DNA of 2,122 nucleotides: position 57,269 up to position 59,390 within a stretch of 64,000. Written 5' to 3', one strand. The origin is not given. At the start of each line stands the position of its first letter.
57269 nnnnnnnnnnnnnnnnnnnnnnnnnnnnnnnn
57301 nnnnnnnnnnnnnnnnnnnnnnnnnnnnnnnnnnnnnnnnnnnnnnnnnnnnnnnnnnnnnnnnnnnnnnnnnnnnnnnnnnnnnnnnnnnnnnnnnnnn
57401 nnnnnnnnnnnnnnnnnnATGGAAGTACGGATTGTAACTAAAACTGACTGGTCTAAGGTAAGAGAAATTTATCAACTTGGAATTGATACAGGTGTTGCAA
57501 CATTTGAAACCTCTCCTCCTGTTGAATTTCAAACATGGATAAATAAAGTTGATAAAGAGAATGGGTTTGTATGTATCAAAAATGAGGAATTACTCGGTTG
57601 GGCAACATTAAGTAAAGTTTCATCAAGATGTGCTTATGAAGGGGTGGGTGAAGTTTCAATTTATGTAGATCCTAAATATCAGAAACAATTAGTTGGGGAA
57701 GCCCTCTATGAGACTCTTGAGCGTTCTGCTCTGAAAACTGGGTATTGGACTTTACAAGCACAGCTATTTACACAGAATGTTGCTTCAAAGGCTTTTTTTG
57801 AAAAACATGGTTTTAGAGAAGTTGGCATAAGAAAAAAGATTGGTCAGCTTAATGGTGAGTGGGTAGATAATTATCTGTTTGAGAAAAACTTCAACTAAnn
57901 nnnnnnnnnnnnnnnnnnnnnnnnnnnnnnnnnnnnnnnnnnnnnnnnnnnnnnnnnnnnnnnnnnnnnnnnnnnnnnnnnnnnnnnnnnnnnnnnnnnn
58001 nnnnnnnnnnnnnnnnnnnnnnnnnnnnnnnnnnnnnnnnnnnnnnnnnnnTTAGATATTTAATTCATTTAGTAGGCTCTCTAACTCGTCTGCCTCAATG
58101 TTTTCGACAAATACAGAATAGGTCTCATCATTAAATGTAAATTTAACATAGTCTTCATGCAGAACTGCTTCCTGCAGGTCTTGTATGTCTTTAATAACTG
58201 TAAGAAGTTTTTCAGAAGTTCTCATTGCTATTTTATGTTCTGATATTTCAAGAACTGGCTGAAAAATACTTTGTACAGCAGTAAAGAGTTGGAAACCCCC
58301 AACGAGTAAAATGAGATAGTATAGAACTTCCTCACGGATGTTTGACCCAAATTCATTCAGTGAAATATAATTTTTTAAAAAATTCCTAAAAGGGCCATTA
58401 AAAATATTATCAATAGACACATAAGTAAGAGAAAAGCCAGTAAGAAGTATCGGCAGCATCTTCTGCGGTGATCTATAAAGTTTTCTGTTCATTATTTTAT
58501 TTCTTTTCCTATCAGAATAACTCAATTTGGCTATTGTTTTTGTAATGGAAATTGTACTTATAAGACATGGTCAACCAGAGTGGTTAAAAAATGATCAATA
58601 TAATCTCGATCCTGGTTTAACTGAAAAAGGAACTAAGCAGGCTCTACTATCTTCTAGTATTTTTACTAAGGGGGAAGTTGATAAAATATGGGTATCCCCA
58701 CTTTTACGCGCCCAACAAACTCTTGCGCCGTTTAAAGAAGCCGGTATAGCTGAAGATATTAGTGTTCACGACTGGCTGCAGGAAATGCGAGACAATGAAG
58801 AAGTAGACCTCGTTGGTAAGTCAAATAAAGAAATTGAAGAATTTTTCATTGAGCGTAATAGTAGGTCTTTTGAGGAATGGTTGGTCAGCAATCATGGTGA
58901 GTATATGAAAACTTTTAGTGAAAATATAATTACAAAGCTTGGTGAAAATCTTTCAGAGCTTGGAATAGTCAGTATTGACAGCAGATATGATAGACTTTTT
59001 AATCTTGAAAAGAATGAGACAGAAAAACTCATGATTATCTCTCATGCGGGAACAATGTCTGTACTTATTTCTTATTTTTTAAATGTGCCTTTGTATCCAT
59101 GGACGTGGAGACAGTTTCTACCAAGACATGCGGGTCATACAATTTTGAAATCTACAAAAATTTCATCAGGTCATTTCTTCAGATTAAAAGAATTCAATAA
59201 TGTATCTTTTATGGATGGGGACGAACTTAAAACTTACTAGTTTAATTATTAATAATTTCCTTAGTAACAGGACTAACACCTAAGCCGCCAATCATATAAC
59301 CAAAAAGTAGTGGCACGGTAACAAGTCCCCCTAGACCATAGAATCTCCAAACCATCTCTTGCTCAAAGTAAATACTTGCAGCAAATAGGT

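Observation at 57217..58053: Single PAT-type acetyltransferase gene bracketed by ~156-bp direct repeats (R-pat-R), a Campbell-type or cassette-like structure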

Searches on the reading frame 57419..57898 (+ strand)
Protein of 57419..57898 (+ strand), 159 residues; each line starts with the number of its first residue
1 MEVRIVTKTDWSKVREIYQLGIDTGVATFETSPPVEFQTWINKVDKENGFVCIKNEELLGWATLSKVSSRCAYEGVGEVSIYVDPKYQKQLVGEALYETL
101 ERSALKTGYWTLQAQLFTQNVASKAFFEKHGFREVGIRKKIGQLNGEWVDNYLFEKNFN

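Call 10: search_protein_families(library=pfam, proteins=[window:57419-57898:+])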
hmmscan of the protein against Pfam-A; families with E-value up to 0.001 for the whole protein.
window:57419-57898:+ (159 aa): 5 families
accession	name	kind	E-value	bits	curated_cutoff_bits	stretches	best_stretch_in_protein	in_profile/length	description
PF13420.13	Acetyltransf_4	-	9.8e-20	71.6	24.3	1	4-151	2-153/155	Acetyltransferase (GNAT) domain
PF00583.31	Acetyltransf_1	-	1.8e-14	54.4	20.7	1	16-132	3-116/116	Acetyltransferase (GNAT) family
PF13508.13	Acetyltransf_7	-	3.8e-11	43.6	27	1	47-134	3-84/84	Acetyltransferase (GNAT) domain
PF13673.13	Acetyltransf_10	-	2.2e-07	31.3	23.6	1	44-136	26-111/128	Acetyltransferase (GNAT) domain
PF13302.13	Acetyltransf_3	-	4.8e-07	31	25.4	1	17-133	15-138/138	Acetyltransferase (GNAT) domain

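Call 14: find_encoding_contigs(protein=window:57419-57898:+, flank=6000, max_places=10)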
Protein window:57419-57898:+ (159 aa): 5 contigs read that carry it; 5 places shown.
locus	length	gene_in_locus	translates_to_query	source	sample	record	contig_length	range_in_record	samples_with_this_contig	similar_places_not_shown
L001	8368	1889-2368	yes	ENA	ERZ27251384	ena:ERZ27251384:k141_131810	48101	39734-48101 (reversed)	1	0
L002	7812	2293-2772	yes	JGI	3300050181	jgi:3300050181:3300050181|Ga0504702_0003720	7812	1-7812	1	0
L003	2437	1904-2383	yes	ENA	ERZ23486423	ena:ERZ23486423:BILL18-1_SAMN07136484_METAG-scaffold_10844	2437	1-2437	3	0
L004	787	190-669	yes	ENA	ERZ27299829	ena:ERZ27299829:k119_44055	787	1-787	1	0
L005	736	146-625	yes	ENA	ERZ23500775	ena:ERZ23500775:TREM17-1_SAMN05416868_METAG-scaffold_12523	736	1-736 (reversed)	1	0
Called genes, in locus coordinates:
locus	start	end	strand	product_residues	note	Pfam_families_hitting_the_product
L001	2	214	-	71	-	?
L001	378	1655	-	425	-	PF00067:p450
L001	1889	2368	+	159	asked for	PF13302:Acetyltransf_3 (weak), PF13420:Acetyltransf_4, PF00583:Acetyltransf_1, PF13673:Acetyltransf_10 (weak), PF13508:Acetyltransf_7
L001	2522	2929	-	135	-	-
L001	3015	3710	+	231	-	PF00300:His_Phos_1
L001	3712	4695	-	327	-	-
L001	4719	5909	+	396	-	PF00324:AA_permease, PF13520:AA_permease_2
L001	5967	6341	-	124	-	-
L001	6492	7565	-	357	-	PF01757:Acyl_transf_3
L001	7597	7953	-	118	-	-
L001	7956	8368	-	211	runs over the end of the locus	-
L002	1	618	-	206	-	?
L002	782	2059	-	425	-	PF00067:p450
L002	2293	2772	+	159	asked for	PF13302:Acetyltransf_3 (weak), PF13420:Acetyltransf_4, PF00583:Acetyltransf_1, PF13673:Acetyltransf_10 (weak), PF13508:Acetyltransf_7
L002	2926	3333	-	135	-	-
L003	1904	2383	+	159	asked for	PF13302:Acetyltransf_3 (weak), PF13420:Acetyltransf_4, PF00583:Acetyltransf_1, PF13673:Acetyltransf_10 (weak), PF13508:Acetyltransf_7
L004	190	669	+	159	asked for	PF13302:Acetyltransf_3 (weak), PF13420:Acetyltransf_4, PF00583:Acetyltransf_1, PF13673:Acetyltransf_10 (weak), PF13508:Acetyltransf_7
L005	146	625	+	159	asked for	PF13302:Acetyltransf_3 (weak), PF13420:Acetyltransf_4, PF00583:Acetyltransf_1, PF13673:Acetyltransf_10 (weak), PF13508:Acetyltransf_7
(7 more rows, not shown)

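Call 20: find_homologous_proteins(query=window:57419-57898:+)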
Query window:57419-57898:+ (159 aa): 148 proteins with E <= 0.001 among 222 candidates; the best 120 are listed.
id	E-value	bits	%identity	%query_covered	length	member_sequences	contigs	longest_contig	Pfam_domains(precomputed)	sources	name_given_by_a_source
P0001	3.5e-100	351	97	100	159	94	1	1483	PF13673.14,PF13420.14,PF13302.14,PF13508.14,PF00583.32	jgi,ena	jgi:phosphinothricin acetyltransferase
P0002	1.5e-90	319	87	100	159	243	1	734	PF13673.14,PF13420.14,PF13302.14,PF13508.14,PF00583.32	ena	-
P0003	5.0e-65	236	62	100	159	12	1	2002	PF13673.14,PF13420.14,PF13302.14,PF13508.14,PF00583.32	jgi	-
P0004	5.7e-65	236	62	100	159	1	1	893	PF13673.14,PF13420.14,PF13302.14,PF13508.14,PF00583.32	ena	-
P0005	7.1e-63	229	62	100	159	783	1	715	PF13673.14,PF13420.14,PF13302.14,PF13508.14,PF08445.17,PF00583.32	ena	-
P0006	2.5e-62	228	62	100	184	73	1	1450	PF13673.14,PF13420.14,PF13302.14,PF13508.14,PF00583.32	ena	-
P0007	2.7e-61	224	62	99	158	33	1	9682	PF13673.14,PF13420.14,PF13302.14,PF13508.14,PF00583.32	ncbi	-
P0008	4.7e-61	223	62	100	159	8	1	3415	PF13673.14,PF13420.14,PF13302.14,PF13508.14,PF00583.32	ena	-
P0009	4.9e-61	223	62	100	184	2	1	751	PF13673.14,PF13420.14,PF13508.14,PF00583.32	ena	-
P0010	5.8e-61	223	60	100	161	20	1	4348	PF13673.14,PF13420.14,PF13302.14,PF13508.14,PF08445.17,PF00583.32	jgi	-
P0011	1.5e-60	222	61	100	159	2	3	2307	PF13673.14,PF13420.14,PF13302.14,PF13508.14,PF00583.32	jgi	-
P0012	1.6e-60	222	60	100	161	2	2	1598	PF13673.14,PF13420.14,PF13302.14,PF13508.14,PF08445.17,PF00583.32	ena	-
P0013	4.2e-60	220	61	100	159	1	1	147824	PF13673.14,PF13420.14,PF13508.14,PF00583.32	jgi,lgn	jgi:phosphinothricin acetyltransferase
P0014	2.7e-59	218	59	100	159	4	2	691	PF13673.14,PF13420.14,PF13302.14,PF13508.14,PF08445.17,PF00583.32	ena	-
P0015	7.3e-59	216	60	100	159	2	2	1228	PF13673.14,PF13420.14,PF13302.14,PF13508.14,PF00583.32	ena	-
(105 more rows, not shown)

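Call 73: search_protein_families(library=ncbifam, proteins=[window:57419-57898:+], max_evalue=0.01)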
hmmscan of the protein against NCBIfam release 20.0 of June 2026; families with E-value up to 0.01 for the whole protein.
window:57419-57898:+ (159 aa): 17 families
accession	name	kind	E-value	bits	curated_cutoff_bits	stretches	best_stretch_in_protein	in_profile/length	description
NF040503.1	resist_ArsN1a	equivalog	4.9e-38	130.4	170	1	3-156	1-157/159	arsinothricin resistance N-acetyltransferase ArsN1 family A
NF040504.1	resist_ArsN1b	equivalog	4.8e-21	75.2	210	1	3-151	1-152/159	arsinothricin resistance N-acetyltransferase ArsN1 family B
NF040502.1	PPT_acetyltrans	equivalog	1.2e-14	54.5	300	1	2-158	9-168/183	phosphinothricin N-acetyltransferase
TIGR01575.1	rimI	equivalog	7.6e-09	35.8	86.4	1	29-140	13-120/132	ribosomal protein S18-alanine N-acetyltransferase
NF007338.0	PRK09831.1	equivalog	3.2e-06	27.3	146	1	38-156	47-146/150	GNAT family N-acetyltransferase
NF007527.0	PRK10140.1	equivalog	6.9e-06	26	236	1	38-154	39-158/162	N-acetyltransferase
NF040501.1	resist_ArsN2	equivalog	7.7e-06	25.6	125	1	80-136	53-105/133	arsenic resistance N-acetyltransferase ArsN2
NF007025.1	PRK09491.1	equivalog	1.7e-05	24.8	173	1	79-140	66-127/145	ribosomal protein S18-alanine N-acetyltransferase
TIGR03585.1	PseH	equivalog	1.9e-05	24.8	93.1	1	38-150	39-151/156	UDP-4-amino-4,6-dideoxy-N-acetyl-beta-L-altrosamine N-acetyltransferase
NF043067.1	AAC_6p_group_E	equivalog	2.4e-05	24.3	140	1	36-135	28-130/140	aminoglycoside 6'-N-acetyltransferase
NF005840.0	PRK07757.1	equivalog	0.00079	19.4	154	1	50-135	45-121/153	N-acetyltransferase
NF003641.0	PRK05279.1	equivalog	0.001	18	344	1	56-137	343-417/441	amino-acid N-acetyltransferase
NF033078.2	AAC_6p_Ia_fam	equivalog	0.0012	18.7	265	1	45-110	48-110/181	AAC(6')-Ia family aminoglycoside 6'-N-acetyltransferase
NF002959.0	PRK03624.1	equivalog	0.0018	18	124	1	80-134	77-131/147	GNAT family acetyltransferase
NF058543.1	ActPatMycb56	equivalog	0.0021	16.9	460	1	41-131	182-273/317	acetyltransferase Pat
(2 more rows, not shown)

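Call 74: search_solved_structures(query=window:57419-57898:+, max_evalue=0.00001)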
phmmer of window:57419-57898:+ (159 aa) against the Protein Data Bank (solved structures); distinct sequences matched with E-value up to 0.00001: 10.
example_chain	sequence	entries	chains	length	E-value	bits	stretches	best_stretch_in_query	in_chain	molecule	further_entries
1vhs_A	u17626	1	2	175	1.2e-11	48.2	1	3-150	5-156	similar to phosphinothricin acetyltransferase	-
2ae6_A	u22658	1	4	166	1.3e-11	48.1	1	2-154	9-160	acetyltransferase, GNAT family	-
4jxq_A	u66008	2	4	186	3.1e-11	46.8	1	7-155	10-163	Acetyltransferase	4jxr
9igk_A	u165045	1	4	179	3.4e-10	43.5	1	8-156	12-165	Phosphinothricin N-acetyltransferase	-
9igl_A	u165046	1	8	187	4e-10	43.2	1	8-156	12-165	Phosphinothricin N-acetyltransferase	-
5t7d_A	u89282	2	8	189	6.8e-09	39.2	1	2-158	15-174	Phosphinothricin N-acetyltransferase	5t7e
4mbu_A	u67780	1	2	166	7.1e-09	39.2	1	3-156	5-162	Similar to N-acetyltransferase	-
5dwm_A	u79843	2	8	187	2.3e-07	34.3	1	9-155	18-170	Phosphinothricin N-acetyltransferase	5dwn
5jtf_A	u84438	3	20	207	4.2e-07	33.4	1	2-150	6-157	Putative Phosphinothricin N-acetyltransferase | Phosphinothricin N-acetyltransferase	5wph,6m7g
4j3g_A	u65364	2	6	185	9e-07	32.3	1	3-155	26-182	GCN5-related N-acetyltransferase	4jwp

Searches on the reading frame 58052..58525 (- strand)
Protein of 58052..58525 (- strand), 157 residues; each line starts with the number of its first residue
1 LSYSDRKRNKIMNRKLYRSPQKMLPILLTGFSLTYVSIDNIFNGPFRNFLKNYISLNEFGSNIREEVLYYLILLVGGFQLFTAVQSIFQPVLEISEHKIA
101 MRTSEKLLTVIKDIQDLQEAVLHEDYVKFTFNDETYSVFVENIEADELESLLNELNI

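Call 10: search_protein_families(library=pfam, proteins=[window:58052-58525:-])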
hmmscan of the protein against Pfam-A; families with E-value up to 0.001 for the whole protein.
window:58052-58525:- (157 aa): 0 families

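Call 15: find_encoding_contigs(protein=window:58052-58525:-, flank=6000, max_places=10)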
Protein window:58052-58525:- (157 aa): 1 contig read that carries it; 1 place shown.
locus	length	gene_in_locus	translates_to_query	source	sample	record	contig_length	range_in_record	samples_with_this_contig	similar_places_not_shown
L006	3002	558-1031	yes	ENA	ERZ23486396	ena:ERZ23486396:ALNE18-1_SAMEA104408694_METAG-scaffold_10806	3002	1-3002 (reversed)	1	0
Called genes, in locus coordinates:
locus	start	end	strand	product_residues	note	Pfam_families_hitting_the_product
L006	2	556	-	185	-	?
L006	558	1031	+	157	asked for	-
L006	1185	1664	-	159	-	PF13302:Acetyltransf_3 (weak), PF13420:Acetyltransf_4, PF00583:Acetyltransf_1, PF13673:Acetyltransf_10 (weak), PF13508:Acetyltransf_7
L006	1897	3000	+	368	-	?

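Call 21: find_homologous_proteins(query=window:58052-58459:-)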
Query window:58052-58459:- (135 aa): 125 proteins with E <= 0.001 among 142 candidates; the best 120 are listed.
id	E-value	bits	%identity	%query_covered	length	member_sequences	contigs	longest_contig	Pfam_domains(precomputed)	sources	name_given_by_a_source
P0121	8.8e-77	273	98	100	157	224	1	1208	-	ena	-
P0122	5.9e-67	242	84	100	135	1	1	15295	-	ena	-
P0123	2.7e-65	236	83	99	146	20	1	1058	-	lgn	-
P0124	9.0e-65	235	80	99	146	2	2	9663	-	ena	-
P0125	4.0e-63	229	79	99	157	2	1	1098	-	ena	-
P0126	1.4e-62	227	78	99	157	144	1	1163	-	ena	-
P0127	4.2e-61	223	76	99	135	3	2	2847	-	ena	-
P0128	8.5e-61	222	77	99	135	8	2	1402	-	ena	-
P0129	2.7e-60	220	75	99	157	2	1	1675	-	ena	-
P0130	2.8e-60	220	75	99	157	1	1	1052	-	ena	-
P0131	4.3e-60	219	76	99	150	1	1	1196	-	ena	-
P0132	7.6e-60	219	75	99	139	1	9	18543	-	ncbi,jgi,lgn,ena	jgi:hypothetical protein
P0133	7.6e-60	219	75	99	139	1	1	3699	-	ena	-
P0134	1.0e-59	218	75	99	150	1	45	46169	-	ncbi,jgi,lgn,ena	jgi:hypothetical protein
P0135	1.0e-59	218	75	99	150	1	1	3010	-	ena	-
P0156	9.7e-59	215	75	99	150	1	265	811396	-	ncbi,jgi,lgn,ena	jgi:hypothetical protein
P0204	4.2e-52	194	66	99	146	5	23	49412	-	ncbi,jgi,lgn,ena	-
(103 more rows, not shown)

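Call 23: find_encoding_contigs(protein=P0122, flank=5000, max_places=4)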
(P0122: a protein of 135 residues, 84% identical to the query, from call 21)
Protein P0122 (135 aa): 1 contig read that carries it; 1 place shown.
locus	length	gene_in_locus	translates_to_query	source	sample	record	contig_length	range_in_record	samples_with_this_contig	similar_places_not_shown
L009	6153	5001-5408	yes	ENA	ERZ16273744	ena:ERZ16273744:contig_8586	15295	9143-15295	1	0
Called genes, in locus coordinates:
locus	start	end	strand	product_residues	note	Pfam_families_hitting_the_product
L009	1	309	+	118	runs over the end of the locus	PF07883:Cupin_2 (faint)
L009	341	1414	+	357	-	PF01757:Acyl_transf_3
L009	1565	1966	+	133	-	-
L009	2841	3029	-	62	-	-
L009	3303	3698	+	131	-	-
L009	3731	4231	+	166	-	-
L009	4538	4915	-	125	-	PF00300:His_Phos_1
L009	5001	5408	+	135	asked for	-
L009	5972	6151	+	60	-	?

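Call 24: find_encoding_contigs(protein=P0156, flank=5000, max_places=6)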
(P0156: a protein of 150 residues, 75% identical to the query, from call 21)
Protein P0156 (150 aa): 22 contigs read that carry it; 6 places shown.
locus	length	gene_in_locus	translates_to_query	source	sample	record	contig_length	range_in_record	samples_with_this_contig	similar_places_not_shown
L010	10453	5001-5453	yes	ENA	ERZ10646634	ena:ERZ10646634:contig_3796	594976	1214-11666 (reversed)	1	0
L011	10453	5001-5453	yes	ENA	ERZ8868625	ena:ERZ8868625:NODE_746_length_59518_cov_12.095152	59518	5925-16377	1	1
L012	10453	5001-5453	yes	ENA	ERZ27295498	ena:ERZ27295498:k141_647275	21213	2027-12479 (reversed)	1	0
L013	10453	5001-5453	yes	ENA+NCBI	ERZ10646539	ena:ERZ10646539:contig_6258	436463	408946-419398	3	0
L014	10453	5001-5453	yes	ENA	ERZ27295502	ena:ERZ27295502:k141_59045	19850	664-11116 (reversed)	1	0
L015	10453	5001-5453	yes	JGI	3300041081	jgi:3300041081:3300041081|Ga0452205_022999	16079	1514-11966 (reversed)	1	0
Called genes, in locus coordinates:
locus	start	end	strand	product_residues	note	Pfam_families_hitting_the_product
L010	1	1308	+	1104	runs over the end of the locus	PF01619:Pro_dh, PF00171:Aldedh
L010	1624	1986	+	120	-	-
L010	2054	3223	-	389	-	PF00324:AA_permease, PF13520:AA_permease_2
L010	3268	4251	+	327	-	-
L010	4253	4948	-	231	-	PF00300:His_Phos_1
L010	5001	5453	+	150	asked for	-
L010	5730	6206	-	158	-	PF13302:Acetyltransf_3 (weak), PF13420:Acetyltransf_4, PF00583:Acetyltransf_1, PF13673:Acetyltransf_10, PF13508:Acetyltransf_7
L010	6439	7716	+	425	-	PF00067:p450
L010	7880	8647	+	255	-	PF01261:AP_endonuc_2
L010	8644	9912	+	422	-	PF00278:Orn_DAP_Arg_deC, PF02784:Orn_Arg_deC_N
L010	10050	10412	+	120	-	-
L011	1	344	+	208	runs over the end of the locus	-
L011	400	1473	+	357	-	PF01757:Acyl_transf_3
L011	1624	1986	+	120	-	-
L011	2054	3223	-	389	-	PF00324:AA_permease, PF13520:AA_permease_2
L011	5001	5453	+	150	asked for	-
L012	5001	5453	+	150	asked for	-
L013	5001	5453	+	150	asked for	-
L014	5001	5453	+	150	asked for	-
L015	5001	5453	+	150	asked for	-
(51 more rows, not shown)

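Call 25: find_encoding_contigs(protein=P0204, flank=5000, max_places=6)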
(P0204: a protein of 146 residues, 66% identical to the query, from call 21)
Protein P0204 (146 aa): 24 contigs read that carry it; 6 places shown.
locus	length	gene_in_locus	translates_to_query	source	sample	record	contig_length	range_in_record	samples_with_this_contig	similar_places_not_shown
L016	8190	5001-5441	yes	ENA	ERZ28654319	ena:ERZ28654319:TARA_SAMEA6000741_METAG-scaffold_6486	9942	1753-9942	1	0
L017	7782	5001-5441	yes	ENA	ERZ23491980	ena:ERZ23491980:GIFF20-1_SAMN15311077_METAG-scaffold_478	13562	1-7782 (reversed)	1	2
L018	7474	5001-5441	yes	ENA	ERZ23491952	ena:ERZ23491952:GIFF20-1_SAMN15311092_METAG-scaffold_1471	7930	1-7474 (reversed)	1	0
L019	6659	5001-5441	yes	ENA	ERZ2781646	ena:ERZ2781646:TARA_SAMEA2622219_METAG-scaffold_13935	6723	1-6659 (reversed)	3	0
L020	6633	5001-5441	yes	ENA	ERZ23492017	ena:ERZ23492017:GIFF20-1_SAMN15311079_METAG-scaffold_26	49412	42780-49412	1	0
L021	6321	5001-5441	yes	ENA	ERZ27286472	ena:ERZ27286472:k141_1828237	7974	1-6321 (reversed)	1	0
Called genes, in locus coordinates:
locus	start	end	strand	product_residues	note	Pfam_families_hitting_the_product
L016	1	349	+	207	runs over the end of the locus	-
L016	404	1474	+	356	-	PF01757:Acyl_transf_3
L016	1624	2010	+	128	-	-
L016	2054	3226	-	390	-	PF00324:AA_permease, PF13520:AA_permease_2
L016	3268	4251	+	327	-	-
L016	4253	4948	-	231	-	PF00300:His_Phos_1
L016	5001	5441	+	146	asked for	-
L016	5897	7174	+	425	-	PF00067:p450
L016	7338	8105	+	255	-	PF01261:AP_endonuc_2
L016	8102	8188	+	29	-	?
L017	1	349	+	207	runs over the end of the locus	-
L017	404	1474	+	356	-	PF01757:Acyl_transf_3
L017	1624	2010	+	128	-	-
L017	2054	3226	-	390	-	PF00324:AA_permease, PF13520:AA_permease_2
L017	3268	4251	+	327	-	-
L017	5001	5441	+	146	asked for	-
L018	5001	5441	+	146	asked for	-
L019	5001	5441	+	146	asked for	-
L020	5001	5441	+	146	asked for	-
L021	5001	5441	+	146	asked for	-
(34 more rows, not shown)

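Call 73: search_protein_families(library=ncbifam, proteins=[window:58052-58459:-], max_evalue=0.01)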
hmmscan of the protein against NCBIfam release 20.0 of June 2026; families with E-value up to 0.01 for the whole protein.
window:58052-58459:- (135 aa): 0 families

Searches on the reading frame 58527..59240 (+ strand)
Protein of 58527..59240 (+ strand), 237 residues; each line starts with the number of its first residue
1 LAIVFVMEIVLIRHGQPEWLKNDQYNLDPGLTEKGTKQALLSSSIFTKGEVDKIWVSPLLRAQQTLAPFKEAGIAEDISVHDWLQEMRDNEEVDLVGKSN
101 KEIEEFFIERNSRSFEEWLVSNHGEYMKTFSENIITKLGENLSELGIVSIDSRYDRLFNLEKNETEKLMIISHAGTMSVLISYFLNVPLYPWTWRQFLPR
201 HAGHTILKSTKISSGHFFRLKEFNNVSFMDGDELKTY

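Call 10: search_protein_families(library=pfam, proteins=[window:58527-59240:+])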
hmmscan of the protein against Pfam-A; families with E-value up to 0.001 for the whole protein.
window:58527-59240:+ (237 aa): 1 family
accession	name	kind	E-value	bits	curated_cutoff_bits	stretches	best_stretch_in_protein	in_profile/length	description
PF00300.27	His_Phos_1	-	8.9e-21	74.9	21.7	1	9-208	1-180/194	Histidine phosphatase superfamily (branch 1)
